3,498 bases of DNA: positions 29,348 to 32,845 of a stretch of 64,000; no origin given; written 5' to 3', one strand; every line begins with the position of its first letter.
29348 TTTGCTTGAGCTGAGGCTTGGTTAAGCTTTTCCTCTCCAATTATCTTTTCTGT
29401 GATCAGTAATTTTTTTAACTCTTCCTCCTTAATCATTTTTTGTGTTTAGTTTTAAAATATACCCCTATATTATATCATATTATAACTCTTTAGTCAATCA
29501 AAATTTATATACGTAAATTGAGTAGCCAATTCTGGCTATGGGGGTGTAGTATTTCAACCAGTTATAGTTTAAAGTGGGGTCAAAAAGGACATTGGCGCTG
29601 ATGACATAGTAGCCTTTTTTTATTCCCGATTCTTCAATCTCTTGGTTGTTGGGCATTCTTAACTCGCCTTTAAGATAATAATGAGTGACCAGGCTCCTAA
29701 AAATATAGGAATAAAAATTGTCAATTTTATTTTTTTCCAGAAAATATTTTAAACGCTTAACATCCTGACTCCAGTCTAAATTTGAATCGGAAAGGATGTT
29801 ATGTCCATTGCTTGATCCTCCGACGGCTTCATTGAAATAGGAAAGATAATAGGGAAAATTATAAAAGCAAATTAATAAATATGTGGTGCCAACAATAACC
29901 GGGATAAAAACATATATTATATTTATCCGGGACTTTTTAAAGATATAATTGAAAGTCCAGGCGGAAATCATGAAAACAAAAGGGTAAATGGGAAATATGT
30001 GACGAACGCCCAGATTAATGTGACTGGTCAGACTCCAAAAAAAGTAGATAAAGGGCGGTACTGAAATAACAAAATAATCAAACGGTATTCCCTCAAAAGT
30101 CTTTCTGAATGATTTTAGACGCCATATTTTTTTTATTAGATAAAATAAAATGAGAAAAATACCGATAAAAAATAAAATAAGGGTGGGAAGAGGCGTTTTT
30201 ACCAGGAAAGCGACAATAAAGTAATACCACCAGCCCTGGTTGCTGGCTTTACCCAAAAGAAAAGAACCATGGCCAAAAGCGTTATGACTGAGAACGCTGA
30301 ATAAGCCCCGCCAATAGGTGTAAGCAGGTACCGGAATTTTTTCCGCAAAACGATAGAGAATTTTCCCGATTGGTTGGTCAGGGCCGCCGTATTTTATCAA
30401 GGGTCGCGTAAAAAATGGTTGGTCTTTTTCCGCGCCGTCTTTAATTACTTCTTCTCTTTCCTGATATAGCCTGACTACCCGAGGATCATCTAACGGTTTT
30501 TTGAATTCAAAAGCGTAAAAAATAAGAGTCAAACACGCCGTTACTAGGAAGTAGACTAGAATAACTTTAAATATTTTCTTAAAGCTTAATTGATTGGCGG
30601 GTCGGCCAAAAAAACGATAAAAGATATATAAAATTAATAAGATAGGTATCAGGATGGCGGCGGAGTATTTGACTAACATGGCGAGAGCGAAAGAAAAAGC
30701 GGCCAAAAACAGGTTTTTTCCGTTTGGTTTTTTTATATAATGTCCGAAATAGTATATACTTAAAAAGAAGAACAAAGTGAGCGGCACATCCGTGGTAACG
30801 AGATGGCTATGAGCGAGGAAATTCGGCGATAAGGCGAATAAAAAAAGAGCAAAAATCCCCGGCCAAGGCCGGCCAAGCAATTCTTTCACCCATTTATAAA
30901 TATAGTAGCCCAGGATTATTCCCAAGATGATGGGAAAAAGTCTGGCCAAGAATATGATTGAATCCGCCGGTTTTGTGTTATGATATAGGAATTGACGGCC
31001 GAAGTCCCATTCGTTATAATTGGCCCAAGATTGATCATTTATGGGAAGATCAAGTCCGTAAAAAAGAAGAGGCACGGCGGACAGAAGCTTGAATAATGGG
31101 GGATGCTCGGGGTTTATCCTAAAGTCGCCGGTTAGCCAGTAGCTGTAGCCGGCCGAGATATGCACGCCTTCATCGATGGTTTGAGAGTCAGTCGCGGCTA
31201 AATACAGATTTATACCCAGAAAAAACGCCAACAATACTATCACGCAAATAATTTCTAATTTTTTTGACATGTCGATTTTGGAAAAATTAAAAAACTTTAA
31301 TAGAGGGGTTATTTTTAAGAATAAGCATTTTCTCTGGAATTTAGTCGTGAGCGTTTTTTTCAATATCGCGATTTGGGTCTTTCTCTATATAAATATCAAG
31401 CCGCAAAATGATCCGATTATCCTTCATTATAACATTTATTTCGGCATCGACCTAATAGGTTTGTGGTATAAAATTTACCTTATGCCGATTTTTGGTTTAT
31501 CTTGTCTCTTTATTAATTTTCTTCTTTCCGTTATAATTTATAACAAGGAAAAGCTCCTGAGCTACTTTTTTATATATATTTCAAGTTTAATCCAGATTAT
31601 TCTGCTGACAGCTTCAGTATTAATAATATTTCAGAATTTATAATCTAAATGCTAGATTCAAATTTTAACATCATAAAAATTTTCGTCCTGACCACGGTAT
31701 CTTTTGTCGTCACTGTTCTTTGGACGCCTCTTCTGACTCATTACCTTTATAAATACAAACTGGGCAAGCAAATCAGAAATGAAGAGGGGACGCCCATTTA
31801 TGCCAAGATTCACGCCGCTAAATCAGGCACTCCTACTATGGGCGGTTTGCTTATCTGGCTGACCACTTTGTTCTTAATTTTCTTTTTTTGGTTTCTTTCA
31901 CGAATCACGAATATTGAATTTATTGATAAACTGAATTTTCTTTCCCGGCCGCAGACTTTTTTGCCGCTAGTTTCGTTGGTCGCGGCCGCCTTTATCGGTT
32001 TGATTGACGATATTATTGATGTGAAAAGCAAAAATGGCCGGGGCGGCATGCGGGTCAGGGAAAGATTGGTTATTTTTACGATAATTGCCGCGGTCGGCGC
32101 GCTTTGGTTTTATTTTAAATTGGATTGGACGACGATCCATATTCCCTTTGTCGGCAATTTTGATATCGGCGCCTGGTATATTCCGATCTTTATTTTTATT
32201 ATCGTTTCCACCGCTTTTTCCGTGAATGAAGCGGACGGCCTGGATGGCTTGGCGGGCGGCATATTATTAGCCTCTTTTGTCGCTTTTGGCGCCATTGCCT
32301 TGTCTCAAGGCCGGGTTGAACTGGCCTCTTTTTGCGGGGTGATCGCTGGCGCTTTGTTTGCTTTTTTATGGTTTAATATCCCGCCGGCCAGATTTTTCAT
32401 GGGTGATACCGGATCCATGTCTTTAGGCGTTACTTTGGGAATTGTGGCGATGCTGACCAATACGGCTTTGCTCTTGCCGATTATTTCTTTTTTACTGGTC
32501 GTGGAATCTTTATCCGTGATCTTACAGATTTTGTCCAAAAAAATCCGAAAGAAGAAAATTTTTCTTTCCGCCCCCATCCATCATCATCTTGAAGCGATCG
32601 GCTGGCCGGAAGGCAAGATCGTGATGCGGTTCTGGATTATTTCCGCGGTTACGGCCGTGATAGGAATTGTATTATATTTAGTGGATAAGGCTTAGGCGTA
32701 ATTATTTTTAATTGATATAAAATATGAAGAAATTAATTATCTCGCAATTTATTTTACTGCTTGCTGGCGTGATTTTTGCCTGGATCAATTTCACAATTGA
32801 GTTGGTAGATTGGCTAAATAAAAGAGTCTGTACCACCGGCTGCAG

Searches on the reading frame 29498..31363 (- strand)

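Call 40: search_protein_families(library=pfam, proteins=[window:29498-31363:-], max_evalue=0.0001)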
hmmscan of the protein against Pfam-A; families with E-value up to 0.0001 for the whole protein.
window:29498-31363:- (621 aa): 3 families
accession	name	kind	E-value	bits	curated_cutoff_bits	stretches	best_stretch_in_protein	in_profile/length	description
PF13231.12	PMT_2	-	1.8e-18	67.7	26.1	1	138-271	22-150/160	Dolichyl-phosphate-mannose-protein mannosyltransferase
PF02366.24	PMT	-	2.6e-12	47.3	22.7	1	51-286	10-236/245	Dolichyl-phosphate-mannose-protein mannosyltransferase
PF03901.23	Glyco_transf_22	-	1.8e-06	27.8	23.8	1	120-279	79-221/414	Alg9-like mannosyltransferase family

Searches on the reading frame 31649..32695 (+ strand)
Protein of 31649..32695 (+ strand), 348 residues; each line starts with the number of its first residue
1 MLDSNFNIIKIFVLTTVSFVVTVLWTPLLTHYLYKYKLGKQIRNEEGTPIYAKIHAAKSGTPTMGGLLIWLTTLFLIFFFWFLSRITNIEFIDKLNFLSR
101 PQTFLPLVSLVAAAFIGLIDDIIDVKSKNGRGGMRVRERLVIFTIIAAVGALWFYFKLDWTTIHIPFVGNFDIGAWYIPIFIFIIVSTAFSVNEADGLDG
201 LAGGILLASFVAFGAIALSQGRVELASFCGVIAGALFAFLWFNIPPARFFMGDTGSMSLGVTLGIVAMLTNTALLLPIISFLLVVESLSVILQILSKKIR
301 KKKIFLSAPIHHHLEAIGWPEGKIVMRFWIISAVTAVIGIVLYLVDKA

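Call 41: search_protein_families(library=pfam, proteins=[window:31649-32695:+], max_evalue=0.0001)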
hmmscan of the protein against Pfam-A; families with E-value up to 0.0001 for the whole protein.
window:31649-32695:+ (348 aa): 2 families
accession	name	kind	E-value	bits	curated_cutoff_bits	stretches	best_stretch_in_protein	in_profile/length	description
PF00953.26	Glycos_transf_4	-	7.1e-32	111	27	1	107-269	5-158/160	Glycosyl transferase family 4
PF10555.14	MraY_sig1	-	4.8e-05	23.1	20.1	1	58-69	1-12/13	Phospho-N-acetylmuramoyl-pentapeptide-transferase signature 1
